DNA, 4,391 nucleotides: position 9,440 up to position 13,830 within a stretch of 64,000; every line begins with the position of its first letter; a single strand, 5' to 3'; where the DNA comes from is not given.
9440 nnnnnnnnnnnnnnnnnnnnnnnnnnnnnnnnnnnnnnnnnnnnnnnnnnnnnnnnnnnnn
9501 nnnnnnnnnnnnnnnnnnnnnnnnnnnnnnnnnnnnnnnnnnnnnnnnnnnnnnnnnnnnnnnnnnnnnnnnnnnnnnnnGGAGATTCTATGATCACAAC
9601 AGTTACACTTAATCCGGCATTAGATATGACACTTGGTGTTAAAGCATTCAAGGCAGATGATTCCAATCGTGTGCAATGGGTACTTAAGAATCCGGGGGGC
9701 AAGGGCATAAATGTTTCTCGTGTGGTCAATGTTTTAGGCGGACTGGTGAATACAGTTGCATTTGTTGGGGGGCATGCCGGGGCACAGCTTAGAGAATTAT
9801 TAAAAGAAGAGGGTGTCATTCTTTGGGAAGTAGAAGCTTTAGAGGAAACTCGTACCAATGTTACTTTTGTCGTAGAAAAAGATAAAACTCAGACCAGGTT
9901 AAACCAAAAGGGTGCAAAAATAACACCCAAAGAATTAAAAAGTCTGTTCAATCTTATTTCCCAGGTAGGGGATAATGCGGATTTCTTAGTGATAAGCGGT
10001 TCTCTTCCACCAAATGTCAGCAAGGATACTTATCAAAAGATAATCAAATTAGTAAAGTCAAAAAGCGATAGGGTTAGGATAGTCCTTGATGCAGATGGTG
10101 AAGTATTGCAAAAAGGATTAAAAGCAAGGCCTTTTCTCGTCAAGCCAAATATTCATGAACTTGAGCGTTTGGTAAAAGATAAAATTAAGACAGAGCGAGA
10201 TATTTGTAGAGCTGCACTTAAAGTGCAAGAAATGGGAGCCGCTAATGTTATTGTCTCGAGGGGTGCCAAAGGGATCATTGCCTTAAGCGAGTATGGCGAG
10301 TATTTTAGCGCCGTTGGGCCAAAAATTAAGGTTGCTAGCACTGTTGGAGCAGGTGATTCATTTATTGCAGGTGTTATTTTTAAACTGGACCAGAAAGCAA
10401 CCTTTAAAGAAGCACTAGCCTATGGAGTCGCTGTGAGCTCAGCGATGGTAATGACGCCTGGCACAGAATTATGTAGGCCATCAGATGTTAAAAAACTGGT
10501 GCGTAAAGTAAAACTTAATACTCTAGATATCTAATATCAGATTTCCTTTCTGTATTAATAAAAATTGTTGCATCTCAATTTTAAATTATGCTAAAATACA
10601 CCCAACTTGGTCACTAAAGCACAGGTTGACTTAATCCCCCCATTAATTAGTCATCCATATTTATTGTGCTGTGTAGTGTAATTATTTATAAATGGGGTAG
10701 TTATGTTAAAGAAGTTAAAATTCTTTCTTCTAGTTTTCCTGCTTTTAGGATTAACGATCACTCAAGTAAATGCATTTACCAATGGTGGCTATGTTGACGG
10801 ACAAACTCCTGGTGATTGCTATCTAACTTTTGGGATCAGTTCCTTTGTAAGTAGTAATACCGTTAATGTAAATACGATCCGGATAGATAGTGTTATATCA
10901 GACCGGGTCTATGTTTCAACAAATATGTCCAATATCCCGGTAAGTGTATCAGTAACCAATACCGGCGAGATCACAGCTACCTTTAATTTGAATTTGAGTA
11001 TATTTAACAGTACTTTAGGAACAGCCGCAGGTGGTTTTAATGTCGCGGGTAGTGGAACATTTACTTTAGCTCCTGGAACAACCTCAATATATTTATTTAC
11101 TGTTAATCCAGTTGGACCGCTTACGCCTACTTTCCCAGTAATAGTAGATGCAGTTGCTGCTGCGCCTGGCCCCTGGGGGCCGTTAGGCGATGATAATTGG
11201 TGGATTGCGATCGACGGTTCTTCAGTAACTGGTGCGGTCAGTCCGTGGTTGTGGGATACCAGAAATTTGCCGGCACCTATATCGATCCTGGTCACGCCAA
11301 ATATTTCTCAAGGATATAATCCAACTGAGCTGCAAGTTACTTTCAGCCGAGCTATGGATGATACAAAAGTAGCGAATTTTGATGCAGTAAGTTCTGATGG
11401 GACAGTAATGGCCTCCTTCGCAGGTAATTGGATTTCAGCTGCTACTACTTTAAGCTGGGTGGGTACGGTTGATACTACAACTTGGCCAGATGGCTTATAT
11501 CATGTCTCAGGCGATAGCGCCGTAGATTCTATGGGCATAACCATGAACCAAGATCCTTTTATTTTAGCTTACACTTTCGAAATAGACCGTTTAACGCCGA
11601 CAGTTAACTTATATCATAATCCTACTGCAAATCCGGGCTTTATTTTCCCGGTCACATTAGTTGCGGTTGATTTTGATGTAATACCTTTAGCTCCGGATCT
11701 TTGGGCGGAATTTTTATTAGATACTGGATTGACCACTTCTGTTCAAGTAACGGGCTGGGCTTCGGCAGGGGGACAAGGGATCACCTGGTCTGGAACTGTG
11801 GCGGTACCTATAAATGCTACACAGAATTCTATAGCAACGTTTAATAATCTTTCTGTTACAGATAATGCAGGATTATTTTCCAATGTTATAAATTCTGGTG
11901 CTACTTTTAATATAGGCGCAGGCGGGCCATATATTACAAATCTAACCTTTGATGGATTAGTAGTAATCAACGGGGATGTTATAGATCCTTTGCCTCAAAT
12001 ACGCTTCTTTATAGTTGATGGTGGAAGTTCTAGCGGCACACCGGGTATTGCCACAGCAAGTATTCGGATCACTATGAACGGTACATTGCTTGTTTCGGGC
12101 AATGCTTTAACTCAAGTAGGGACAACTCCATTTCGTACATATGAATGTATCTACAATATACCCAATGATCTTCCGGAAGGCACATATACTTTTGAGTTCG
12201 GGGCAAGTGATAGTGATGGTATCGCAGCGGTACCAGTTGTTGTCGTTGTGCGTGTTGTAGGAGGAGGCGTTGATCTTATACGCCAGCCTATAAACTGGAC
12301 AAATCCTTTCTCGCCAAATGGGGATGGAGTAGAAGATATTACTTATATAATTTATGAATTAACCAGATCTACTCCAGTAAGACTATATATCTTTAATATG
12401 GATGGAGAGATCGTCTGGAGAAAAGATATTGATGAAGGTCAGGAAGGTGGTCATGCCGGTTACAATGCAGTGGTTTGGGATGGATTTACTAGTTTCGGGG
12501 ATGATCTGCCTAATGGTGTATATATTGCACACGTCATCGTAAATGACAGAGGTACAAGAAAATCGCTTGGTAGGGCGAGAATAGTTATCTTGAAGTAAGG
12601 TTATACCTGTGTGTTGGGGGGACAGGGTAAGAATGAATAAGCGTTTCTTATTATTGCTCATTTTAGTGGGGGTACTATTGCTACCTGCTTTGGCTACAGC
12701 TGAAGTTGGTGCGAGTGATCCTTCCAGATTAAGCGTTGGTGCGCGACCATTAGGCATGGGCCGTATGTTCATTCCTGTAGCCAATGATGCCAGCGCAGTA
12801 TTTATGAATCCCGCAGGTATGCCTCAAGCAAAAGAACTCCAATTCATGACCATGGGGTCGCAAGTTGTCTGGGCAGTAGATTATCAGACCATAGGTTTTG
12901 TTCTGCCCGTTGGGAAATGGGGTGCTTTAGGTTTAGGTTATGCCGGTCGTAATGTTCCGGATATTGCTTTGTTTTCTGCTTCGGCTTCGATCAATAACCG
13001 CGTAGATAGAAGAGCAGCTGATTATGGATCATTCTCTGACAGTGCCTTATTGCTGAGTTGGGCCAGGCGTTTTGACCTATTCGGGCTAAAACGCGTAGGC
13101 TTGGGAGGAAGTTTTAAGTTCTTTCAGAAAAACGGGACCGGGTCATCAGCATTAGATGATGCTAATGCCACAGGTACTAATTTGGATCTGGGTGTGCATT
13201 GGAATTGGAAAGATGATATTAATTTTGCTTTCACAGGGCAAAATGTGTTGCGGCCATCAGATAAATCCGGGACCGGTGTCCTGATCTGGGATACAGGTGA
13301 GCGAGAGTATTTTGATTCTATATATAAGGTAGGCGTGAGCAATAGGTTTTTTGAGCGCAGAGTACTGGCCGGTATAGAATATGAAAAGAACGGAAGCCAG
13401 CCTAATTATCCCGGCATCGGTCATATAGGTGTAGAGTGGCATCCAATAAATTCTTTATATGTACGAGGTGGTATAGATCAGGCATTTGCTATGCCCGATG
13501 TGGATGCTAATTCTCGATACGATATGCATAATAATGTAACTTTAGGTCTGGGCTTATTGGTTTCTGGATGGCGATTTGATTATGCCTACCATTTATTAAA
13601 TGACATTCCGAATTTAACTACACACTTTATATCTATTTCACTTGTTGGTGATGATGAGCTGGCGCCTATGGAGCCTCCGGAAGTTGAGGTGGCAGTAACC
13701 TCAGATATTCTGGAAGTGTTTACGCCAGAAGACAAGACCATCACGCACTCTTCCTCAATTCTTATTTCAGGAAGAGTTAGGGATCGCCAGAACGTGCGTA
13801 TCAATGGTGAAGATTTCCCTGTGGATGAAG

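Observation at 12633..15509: FadL/PorV-like barrels fused to C-terminal SLH domains: an inverted OmpM-style OM-to-wall tether?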

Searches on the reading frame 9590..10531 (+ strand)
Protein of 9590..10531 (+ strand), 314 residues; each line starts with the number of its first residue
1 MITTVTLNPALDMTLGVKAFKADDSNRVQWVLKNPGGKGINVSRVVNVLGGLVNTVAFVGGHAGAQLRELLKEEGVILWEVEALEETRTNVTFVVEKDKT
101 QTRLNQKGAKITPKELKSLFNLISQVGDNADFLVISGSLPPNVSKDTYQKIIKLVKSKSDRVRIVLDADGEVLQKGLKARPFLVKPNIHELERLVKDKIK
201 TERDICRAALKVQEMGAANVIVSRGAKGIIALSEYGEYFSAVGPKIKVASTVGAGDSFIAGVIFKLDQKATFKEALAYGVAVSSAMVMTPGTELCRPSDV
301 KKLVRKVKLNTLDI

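Call 9: search_protein_families(library=pfam, proteins=[window:9590-10531:+], max_evalue=0.001)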
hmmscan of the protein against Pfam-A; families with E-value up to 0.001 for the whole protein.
window:9590-10531:+ (314 aa): 2 families
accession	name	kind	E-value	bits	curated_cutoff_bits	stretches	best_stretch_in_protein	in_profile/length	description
PF00294.29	PfkB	-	7.6e-57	193.4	25.8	1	19-297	20-300/302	pfkB family carbohydrate kinase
PF08543.17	Phos_pyr_kin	-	1.7e-09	37.9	27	1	169-279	108-224/246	Phosphomethylpyrimidine kinase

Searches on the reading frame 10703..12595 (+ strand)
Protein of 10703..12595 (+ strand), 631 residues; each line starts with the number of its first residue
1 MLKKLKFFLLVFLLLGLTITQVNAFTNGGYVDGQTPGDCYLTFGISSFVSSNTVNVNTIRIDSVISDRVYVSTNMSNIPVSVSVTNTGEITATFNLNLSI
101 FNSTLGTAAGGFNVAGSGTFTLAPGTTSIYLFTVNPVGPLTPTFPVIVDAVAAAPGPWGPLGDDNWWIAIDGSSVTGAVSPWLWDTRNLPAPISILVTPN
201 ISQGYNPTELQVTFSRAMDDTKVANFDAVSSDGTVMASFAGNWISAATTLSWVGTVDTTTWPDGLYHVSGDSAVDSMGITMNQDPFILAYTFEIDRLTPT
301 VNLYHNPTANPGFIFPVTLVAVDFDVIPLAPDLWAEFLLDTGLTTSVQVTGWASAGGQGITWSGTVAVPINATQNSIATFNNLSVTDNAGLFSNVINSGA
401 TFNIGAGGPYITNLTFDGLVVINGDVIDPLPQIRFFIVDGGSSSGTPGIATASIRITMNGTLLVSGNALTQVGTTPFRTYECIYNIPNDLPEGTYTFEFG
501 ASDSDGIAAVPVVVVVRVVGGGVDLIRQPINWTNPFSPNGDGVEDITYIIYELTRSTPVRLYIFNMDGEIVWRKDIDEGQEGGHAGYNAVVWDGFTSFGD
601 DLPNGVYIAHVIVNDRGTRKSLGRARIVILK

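Call 4: search_protein_families(library=pfam, proteins=[window:10703-12595:+], max_evalue=1)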
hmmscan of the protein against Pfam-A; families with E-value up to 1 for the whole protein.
window:10703-12595:+ (631 aa): 4 families
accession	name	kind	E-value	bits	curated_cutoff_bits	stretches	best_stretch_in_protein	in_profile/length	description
PF13585.12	CHU_C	-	1.1e-08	35.5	27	1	531-614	2-73/86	CHU_C Type IX secretion signal domain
PF13860.13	FlgD_ig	-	0.00057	20.3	27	1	556-609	21-71/79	FlgD Ig-like domain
PF18620.7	DUF5627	-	0.17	12.3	31.3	1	41-122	7-93/133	Domain of unknown function (DUF5627)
PF01835.25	MG2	-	0.23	12.3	32.8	0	555-585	32-62/96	MG2 domain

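Call 6: search_protein_families(library=ncbifam, proteins=[window:10703-12595:+], max_evalue=0.1)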
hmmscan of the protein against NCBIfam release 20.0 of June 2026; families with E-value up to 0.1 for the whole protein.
window:10703-12595:+ (631 aa): 5 families
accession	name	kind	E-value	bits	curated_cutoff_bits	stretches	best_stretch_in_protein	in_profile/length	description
NF033707.1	T9SS_sortase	equivalog_domain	3.9e-07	28.1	420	1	385-629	854-1094/1095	type IX secretion system sortase PorU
NF005176.1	PRK06655.1-1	equivalog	0.0024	17.8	230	0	557-621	97-157/197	flagellar hook assembly protein FlgD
TIGR04131.1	Bac_Flav_CTERM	domain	0.024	14.8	35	1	531-573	2-43/85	T9SS type B sorting domain-containing protein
TIGR04183.1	Por_Secre_tail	domain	0.046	13.7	23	1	546-616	8-63/72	T9SS type A sorting domain-containing protein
NF052323.1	T9SSA_dep_M6i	equivalog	0.068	11.1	600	1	531-620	960-1033/1043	T9SS-dependent M6-like inactivated metalloprotease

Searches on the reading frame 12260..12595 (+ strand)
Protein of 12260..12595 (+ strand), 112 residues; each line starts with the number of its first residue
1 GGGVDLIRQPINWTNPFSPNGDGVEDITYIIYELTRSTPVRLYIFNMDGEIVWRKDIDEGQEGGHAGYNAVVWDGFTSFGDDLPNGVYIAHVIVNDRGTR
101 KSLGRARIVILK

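Call 48: find_homologous_proteins(query=window:12260-12595:+, max_evalue=0.001)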
Query window:12260-12595:+: 4 candidates shared short words with the query, none scored E <= 0.001.

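Call 53: search_protein_families(library=pfam, alignment_id=A2, max_evalue=0.01)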
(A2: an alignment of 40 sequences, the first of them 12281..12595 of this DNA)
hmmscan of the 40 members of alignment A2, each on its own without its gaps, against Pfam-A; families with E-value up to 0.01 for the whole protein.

A. member 1, window:12281-12595:+ (105 aa): 2 families
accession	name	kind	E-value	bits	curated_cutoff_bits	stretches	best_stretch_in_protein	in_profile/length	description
PF13585.12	CHU_C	-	9.1e-10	39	27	1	5-89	2-74/86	CHU_C Type IX secretion signal domain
PF13860.13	FlgD_ig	-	0.00019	21.8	27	1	28-84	19-72/79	FlgD Ig-like domain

B. families by the number of members that match (of 40 scanned): 5 families
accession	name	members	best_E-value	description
PF13860.13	FlgD_ig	29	3.8e-09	FlgD Ig-like domain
PF18962.6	Por_Secre_tail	14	1.6e-07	Secretion system C-terminal sorting domain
PF13585.12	CHU_C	12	4.9e-10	CHU_C Type IX secretion signal domain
PF08381.16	BRX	1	0.00034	Transcription factor regulating root and shoot growth via Pin3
PF16967.11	TcfC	1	0.0013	E-set like domain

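Call 70: predict_structure(alignment_id=A3)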
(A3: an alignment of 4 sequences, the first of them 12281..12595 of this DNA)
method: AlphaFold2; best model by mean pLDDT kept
length: 105 residues; sequences in the alignment: 4
mean_pLDDT: 76.4   pTM: 0.68
mean pLDDT of the five models: 76.4, 71.9, 49.2, 43.9, 43.2
residues with pLDDT >= 90: 19; 70-90: 63; 50-70: 8; < 50: 15
segments of 3 or more residues with pLDDT < 50: 1-13
pLDDT, mean of each block of 10 residues (from residue 1): 38 51 85 91 92 89 84 81 85 75 68
secondary structure, 60 per line:
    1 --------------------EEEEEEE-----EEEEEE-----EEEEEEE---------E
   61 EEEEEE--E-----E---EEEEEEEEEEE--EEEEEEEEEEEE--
elements in order: E21-27 E33-38 E44-50 E60-66 E79-89 E92-103

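Call 73: fold_search(model_id=the predicted structure, library=pdb)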
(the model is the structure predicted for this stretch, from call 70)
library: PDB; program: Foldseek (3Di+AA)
matches with E <= 10: 1729; with E <= 0.001: 14
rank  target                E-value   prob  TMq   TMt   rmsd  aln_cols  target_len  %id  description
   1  3osv_D                4.8e-05  1.00  0.65  0.54   2.4        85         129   22  The crytsal structure of FLGD from P. Aeruginosa (released 2011-05-04)
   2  3osv_A                8.6e-05  1.00  0.65  0.54   2.3        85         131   22  The crytsal structure of FLGD from P. Aeruginosa (released 2011-05-04)
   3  3osv_C                1.1e-04  1.00  0.64  0.52   2.2        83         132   22  The crytsal structure of FLGD from P. Aeruginosa (released 2011-05-04)
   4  3osv_B                1.5e-04  1.00  0.65  0.53   2.1        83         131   22  The crytsal structure of FLGD from P. Aeruginosa (released 2011-05-04)
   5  7eha_C                1.6e-04  1.00  0.57  0.39   3.1        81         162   28  Crystal structure of the flagellar hook cap from Salmonella enterica serovar Typhimurium (released 2021-11-24)
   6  7eha_A                2.2e-04  1.00  0.55  0.35   3.1        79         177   25  Crystal structure of the flagellar hook cap from Salmonella enterica serovar Typhimurium (released 2021-11-24)
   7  7eha_B                2.6e-04  1.00  0.56  0.38   3.5        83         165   28  Crystal structure of the flagellar hook cap from Salmonella enterica serovar Typhimurium (released 2021-11-24)
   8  1xf1_A                4.9e-04  1.00  0.70  0.09   3.6       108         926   18  Structure of C5a peptidase- a key virulence factor from Streptococcus (released 2005-11-22)
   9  7eh9_B                4.9e-04  1.00  0.57  0.45   4.1        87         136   28  Crystal structure of the flagellar hook cap fragment from Salmonella enterica serovar Typhimurium (released 2021-11-24)
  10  7bj3                  5.8e-04  1.00  0.62  0.08   5.8       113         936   18  ScpA from Streptococcus pyogenes, S512A active site mutant (released 2021-05-12)
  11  7bhq_D                6.8e-04  1.00  0.57  0.32   3.3        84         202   26  In situ assembled Salmonella FlgD hook cap complex (released 2021-05-05)
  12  7eha_E                8.0e-04  1.00  0.53  0.36   3.3        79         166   25  Crystal structure of the flagellar hook cap from Salmonella enterica serovar Typhimurium (released 2021-11-24)
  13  3c12                  8.5e-04  1.00  0.60  0.47   2.1        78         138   20  Crystal Structure of FlgD from Xanthomonas campestris: Insights into the Hook Capping Essential for Flagellar Assembly (released 2008-12-09)
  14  7bhq_B                8.5e-04  1.00  0.57  0.32   3.0        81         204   28  In situ assembled Salmonella FlgD hook cap complex (released 2021-05-05)
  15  6za2_B                1.1e-03  1.00  0.59  0.07  13.8       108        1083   16  Crystal structure of dimeric latent PorU from Porphyromonas gingivalis (released 2021-09-29)
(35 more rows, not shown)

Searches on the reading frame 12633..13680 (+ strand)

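Call 46: search_solved_structures(query=window:12633-13680:+, max_evalue=10, show_alignments=1)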
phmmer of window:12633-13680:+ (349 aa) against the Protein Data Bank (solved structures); distinct sequences matched with E-value up to 10: 4.
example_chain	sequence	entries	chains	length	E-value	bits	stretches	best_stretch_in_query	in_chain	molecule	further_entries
4ox7_A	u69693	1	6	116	0.48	12.5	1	13-94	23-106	Carbon dioxide-concentrating mechanism protein CcmK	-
3ssr_B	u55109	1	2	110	1.1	11.4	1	18-94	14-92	Carbon dioxide concentrating mechanism protein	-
3ssq_A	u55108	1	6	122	1.3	11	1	18-94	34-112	Carbon dioxide concentrating mechanism protein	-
3sss_A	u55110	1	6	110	1.4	10.9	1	12-94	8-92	Carbon dioxide concentrating mechanism protein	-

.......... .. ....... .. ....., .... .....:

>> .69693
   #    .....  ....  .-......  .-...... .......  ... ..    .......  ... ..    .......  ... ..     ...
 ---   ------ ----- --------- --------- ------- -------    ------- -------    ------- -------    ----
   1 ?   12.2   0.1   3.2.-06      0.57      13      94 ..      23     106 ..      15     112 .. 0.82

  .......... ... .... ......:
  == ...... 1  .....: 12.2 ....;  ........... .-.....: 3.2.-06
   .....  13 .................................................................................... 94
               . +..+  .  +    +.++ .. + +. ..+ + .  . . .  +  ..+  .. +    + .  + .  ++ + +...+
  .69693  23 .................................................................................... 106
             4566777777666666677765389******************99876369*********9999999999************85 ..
